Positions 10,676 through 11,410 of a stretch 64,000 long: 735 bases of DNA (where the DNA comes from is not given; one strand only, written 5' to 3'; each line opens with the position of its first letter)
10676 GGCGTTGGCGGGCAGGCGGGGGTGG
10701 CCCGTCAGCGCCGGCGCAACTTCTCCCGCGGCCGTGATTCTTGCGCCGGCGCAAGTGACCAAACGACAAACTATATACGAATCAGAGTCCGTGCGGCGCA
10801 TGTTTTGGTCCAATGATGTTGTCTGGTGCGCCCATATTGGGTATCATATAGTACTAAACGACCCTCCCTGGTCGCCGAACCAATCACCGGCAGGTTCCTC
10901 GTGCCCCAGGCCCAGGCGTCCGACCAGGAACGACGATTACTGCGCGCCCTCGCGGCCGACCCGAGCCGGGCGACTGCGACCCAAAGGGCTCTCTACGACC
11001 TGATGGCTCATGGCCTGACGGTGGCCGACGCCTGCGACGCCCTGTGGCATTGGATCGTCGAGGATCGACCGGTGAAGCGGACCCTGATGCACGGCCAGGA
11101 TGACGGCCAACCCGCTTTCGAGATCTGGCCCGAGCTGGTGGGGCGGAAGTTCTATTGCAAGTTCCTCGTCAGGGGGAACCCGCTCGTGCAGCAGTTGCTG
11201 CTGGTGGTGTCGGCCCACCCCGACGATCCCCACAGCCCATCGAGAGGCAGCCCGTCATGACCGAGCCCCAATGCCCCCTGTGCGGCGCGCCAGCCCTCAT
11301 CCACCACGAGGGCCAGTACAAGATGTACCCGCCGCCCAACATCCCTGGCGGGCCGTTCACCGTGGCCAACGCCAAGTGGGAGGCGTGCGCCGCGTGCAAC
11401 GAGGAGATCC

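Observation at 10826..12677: Three-gene module: MqsR-like toxin, MqsA-like zinc-ribbon/HTH antitoxin, ImmA/IrrE metalloprotease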

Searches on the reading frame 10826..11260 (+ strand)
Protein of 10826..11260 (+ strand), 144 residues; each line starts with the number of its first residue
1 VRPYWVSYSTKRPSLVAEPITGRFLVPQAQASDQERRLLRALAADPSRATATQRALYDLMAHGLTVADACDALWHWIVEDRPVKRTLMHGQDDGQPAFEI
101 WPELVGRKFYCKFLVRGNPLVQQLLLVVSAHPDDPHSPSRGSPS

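Call 3: search_protein_families(library=pfam, proteins=[window:10826-11260:+], max_evalue=1)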
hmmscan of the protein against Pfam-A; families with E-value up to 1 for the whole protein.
window:10826-11260:+ (144 aa): 0 families

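Call 4: search_protein_families(library=ncbifam, proteins=[window:10826-11260:+], max_evalue=1)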
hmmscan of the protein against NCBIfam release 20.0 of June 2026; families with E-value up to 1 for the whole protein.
window:10826-11260:+ (144 aa): 0 families

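Call 5: search_protein_families(library=padloc, proteins=[window:10826-11260:+], max_evalue=1)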
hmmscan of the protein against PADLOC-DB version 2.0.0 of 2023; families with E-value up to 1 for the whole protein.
window:10826-11260:+ (144 aa): 0 families

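Call 7: search_protein_families(library=phrogs, proteins=[window:10826-11260:+], max_evalue=0.1)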
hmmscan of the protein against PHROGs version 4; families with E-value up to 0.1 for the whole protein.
window:10826-11260:+ (144 aa): 0 families

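Call 9: find_homologous_proteins(query=window:10826-11260:+, max_evalue=0.001)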
Query window:10826-11260:+ (144 aa): 9 proteins with E <= 0.001 among 74 candidates.
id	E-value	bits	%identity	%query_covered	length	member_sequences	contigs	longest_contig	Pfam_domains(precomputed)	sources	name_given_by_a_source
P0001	1.1e-74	267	99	83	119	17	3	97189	-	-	-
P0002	6.6e-61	223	79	83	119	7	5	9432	-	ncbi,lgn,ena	-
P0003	5.4e-58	213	73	83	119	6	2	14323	-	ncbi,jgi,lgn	jgi:hypothetical protein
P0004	2.7e-57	211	82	83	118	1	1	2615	-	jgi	jgi:hypothetical protein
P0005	8.0e-56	206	73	83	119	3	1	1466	-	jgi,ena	-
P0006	6.7e-50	187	72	77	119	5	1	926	-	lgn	-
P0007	6.1e-43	164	65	79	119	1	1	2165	-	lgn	-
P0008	1.3e-41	160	79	57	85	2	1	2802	-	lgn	-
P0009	8.2e-27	112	75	50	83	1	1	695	-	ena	-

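Call 13: search_solved_structures(query=A1, max_evalue=10, show_alignments=2)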
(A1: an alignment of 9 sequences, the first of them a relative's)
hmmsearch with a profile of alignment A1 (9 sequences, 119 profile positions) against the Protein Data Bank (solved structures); distinct sequences matched with E-value up to 10: 0.

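Call 14: find_related_loci(query=A1, collection=genome_contigs, flank=5000)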
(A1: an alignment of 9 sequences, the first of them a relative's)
Query A1 (119 aa) in genome_contigs; peptide patterns used: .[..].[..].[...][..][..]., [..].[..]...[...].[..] (x = any residue, [..] = any of these).
52 stretches matched a pattern; 3 encode a relative of the query (tblastn E <= 1e-3); 3 distinct loci.
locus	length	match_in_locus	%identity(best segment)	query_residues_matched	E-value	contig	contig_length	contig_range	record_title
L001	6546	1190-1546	74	1-119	7e-64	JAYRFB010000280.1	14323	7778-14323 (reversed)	MAG: Candidatus Krumholzibacteriia bacterium isolate SH_SHASGE3bin.21 k141_1749262, whole genome shotgun sequence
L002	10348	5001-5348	76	1-116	3e-62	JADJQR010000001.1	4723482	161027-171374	MAG: bacterium isolate Fred_18-Q3-R57-64_MAXAC.288 tig00000189-10-47221210, whole genome shotgun sequence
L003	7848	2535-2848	75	1-119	2e-24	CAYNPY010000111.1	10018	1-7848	MAG TPA_asm: uncultured Fibrobacteraceae bacterium isolate SRP239054_co1_159 genome assembly, contig: NODE_5339_length_1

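Call 22: predict_structure(alignment_id=A1)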
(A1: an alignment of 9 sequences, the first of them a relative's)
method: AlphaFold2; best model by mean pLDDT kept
length: 119 residues; sequences in the alignment: 9
mean_pLDDT: 50.3   pTM: 0.43
mean pLDDT of the five models: 50.3, 49.1, 48.1, 44.1, 40.5
residues with pLDDT >= 90: 0; 70-90: 6; 50-70: 46; < 50: 67
segments of 3 or more residues with pLDDT < 50: 1-3, 51-74, 76-84, 89-119
pLDDT, mean of each block of 10 residues (from residue 1): 61 67 60 65 62 41 39 45 49 36 41 37
secondary structure, 60 per line:
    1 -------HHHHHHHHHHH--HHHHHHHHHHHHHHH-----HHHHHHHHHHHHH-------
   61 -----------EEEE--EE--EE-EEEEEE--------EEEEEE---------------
elements in order: H8-18 H21-35 H41-53 E72-75 E85-90 E99-104

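Call 24: search_protein_representatives(alignment_id=A1)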
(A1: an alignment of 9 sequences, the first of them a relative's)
Query: 9 sequences, 119 profile positions. Proteins with E-value up to 0.001 (for the whole library): 69; up to 1e-10: 25; up to 1e-30: 1. The best 69 are listed.
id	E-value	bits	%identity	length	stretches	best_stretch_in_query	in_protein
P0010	1.5e-45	170.5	-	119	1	1-118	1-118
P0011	5.2e-29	117.1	-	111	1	3-109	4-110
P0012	7.5e-25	103.7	-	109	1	1-109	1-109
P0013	8.3e-25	103.6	-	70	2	1-53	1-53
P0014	5.4e-20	88.0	-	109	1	1-108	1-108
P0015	1.2e-19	86.9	-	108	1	1-109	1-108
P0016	5.3e-17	78.4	-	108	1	7-107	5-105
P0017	1.1e-16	77.4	-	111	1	6-110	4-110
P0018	3.6e-16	75.7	-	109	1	12-109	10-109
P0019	1.2e-15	74.0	-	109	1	1-108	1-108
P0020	2.2e-15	73.2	-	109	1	6-109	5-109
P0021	1.1e-14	70.9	-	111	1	4-109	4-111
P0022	3.1e-14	69.5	-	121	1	10-108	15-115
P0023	3.6e-14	69.3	-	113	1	2-79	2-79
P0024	1.9e-13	66.9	-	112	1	2-109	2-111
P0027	6.9e-13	65.1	-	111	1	1-107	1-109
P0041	3.5e-10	56.4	-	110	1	5-108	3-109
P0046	4.8e-09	52.7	-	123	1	3-116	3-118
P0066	2.8e-05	40.6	-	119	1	11-108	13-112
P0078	7.6e-04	35.9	-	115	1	12-107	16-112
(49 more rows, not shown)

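Call 27: search_protein_families(library=pfam, alignment_id=A2, max_evalue=0.1)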
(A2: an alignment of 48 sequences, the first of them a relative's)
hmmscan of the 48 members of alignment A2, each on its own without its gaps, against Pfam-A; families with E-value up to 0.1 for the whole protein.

A. member 1, P0001 (119 aa): 0 families

B. families by the number of members that match (of 48 scanned): 11 families
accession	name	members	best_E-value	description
PF15723.11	MqsR_toxin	3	0.0042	Motility quorum-sensing regulator, toxin of MqsA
PF18798.6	LPD3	1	0.00059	Large polyvalent protein-associated domain 3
PF14076.12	DUF4258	1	0.015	Domain of unknown function (DUF4258)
PF16576.10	HlyD_D23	1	0.015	Barrel-sandwich domain of CusB or HlyD membrane-fusion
PF13091.12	PLDc_2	1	0.021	PLD-like domain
PF07691.17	PA14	1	0.025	PA14 domain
PF19363.4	DUF5939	1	0.035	Family of unknown function (DUF5939)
PF18907.5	DUF5662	1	0.069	Family of unknown function (DUF5662)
PF22297.1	PccH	1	0.069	PccH Cytochrome c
PF11520.13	Cren7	1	0.087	Chromatin protein Cren7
PF06385.17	Baculo_LEF-11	1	0.087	Baculovirus LEF-11 protein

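Call 28: search_solved_structures(query=A2, max_evalue=10, show_alignments=3)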
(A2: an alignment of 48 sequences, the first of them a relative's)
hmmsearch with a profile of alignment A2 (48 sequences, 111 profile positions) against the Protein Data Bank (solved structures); distinct sequences matched with E-value up to 10: 6.
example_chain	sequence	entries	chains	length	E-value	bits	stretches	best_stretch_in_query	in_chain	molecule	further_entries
3aon_A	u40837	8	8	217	0.3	14.5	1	57-99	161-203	V-type sodium ATPase subunit D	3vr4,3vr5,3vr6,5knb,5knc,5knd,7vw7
3d7i_A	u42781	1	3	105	0.54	13.7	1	9-50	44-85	carboxymuconolactone decarboxylase family protein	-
9v1i_lT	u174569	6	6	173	0.78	13.2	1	11-86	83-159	60S ribosomal protein L18a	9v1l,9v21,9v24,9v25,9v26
4jzb_A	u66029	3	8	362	1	12.8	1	32-82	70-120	Farnesyl pyrophosphate synthase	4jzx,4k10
6w7i_A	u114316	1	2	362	1.1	12.7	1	32-82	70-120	Farnesyl pyrophosphate synthase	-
6vjc_A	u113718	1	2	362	1.1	12.7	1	32-82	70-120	Farnesyl pyrophosphate synthase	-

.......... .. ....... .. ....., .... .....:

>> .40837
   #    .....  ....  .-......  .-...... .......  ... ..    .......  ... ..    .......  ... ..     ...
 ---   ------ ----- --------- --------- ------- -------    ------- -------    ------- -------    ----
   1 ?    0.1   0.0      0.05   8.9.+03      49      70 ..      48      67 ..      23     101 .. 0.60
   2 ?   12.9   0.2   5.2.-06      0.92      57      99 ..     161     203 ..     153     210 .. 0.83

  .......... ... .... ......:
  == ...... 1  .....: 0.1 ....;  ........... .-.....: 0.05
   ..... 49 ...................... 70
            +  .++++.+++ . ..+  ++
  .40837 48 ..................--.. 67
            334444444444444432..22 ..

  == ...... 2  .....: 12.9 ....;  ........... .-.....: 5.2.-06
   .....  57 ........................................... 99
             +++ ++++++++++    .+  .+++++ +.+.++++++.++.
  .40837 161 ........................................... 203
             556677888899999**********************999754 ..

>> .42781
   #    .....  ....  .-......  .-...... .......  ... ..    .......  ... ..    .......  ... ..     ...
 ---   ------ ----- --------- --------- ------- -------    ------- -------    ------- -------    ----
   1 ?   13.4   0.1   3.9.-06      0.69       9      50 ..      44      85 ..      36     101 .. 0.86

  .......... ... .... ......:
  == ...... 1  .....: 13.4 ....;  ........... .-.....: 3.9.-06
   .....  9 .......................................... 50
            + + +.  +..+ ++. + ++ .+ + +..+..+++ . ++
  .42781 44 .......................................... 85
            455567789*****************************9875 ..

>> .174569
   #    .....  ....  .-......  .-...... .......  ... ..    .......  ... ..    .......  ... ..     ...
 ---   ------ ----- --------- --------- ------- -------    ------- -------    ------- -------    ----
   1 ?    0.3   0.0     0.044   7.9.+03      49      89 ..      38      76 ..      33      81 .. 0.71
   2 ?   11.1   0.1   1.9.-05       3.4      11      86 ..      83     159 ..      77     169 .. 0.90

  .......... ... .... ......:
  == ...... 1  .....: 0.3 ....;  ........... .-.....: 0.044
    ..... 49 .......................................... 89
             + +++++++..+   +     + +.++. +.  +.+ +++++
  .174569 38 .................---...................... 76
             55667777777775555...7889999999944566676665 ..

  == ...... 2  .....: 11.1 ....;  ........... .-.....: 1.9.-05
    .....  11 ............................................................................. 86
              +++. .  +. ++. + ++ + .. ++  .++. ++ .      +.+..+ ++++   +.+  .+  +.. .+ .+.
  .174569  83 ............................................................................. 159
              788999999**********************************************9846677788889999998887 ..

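Call 31: find_homologous_proteins(query=A2, max_evalue=0.001)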
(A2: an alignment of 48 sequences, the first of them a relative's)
Query A2 (48 sequences) (119 aa, profile of the alignment): 16 proteins with E <= 0.001 among 1000 candidates.
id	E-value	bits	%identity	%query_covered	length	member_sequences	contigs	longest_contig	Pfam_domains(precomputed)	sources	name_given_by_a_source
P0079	6.4e-37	144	42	81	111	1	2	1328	-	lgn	-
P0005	4.3e-35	138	74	100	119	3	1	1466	-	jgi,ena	-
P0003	1.4e-34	136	74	100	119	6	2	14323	-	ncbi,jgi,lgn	jgi:hypothetical protein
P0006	8.6e-33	131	70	97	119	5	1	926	-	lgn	-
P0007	8.8e-33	131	65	97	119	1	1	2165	-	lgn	-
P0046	9.2e-33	131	25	90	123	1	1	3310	-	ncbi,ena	-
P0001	2.3e-32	129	100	100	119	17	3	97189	-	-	-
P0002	4.0e-32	129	80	100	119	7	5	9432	-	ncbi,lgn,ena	-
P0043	1.1e-31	127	25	91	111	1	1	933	-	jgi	jgi:hypothetical protein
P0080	2.5e-31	126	30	91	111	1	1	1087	-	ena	-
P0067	6.0e-30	121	25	90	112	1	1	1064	-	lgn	-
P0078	5.0e-28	115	30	78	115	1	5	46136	-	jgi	-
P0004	2.8e-26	110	81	100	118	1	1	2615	-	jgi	jgi:hypothetical protein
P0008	5.9e-22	96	79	69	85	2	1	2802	-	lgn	-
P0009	1.1e-15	76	76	61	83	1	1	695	-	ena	-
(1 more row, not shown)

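Call 33: find_encoding_contigs(protein=P0078, flank=4000, max_places=4)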
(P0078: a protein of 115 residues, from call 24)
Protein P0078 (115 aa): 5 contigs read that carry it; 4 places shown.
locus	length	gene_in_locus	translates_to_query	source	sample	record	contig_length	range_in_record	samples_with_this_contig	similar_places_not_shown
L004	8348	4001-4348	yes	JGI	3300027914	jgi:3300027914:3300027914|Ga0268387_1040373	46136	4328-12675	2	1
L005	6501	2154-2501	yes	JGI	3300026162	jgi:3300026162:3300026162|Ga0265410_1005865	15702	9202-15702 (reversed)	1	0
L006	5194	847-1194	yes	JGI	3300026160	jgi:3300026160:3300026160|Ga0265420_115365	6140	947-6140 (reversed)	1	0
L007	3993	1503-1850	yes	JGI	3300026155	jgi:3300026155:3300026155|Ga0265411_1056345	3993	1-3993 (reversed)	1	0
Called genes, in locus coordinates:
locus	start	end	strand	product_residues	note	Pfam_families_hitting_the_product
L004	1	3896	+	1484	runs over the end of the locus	PF02384:N6_Mtase (faint), PF07669:Eco57I (faint)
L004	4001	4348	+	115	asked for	-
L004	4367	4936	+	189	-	PF15731:MqsA_antitoxin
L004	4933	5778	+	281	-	PF06114:Peptidase_M78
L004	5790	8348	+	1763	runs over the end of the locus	PF00270:DEAD, PF27116:YjiV_N, PF00271:Helicase_C, PF09369:MZB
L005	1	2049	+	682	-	?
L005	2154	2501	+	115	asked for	-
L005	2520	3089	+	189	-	PF15731:MqsA_antitoxin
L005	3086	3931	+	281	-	PF06114:Peptidase_M78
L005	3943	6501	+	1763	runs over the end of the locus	PF00270:DEAD, PF27116:YjiV_N, PF00271:Helicase_C, PF09369:MZB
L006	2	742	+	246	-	?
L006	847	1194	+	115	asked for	-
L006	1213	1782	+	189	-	PF15731:MqsA_antitoxin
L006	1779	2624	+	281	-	PF06114:Peptidase_M78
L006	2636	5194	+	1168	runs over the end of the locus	?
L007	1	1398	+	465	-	?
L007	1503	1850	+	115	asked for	-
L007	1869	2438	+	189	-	PF15731:MqsA_antitoxin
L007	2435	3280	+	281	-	PF06114:Peptidase_M78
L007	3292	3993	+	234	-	?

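Call 34: find_encoding_contigs(protein=P0046, flank=4000, max_places=3)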
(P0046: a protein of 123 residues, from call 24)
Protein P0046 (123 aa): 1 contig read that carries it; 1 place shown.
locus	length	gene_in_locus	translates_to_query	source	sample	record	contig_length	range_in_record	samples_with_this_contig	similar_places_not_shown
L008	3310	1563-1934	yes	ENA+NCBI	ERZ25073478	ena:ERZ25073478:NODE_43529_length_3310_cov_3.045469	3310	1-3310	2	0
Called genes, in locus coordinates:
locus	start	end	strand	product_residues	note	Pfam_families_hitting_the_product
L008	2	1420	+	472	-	?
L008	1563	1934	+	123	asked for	-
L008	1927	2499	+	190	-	PF15731:MqsA_antitoxin, PF01381:HTH_3, PF13560:HTH_31 (weak)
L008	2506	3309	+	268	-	?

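Call 36: predict_structure(alignment_id=A2)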
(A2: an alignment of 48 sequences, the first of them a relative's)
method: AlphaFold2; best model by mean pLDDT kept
length: 119 residues; sequences in the alignment: 48
mean_pLDDT: 92.2   pTM: 0.85
mean pLDDT of the five models: 92.2, 91.7, 91.6, 91.3, 90.8
residues with pLDDT >= 90: 103; 70-90: 4; 50-70: 10; < 50: 2
segments of 3 or more residues with pLDDT < 50: none
pLDDT, mean of each block of 10 residues (from residue 1): 85 98 98 98 99 98 94 97 97 94 91 54
secondary structure, 60 per line:
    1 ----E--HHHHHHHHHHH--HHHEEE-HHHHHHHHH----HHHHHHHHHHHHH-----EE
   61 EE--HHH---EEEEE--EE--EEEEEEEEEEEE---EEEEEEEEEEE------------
elements in order: H8-18 E24-26 H28-36 H41-53 E59-62 E71-75 E82-93 E97-107
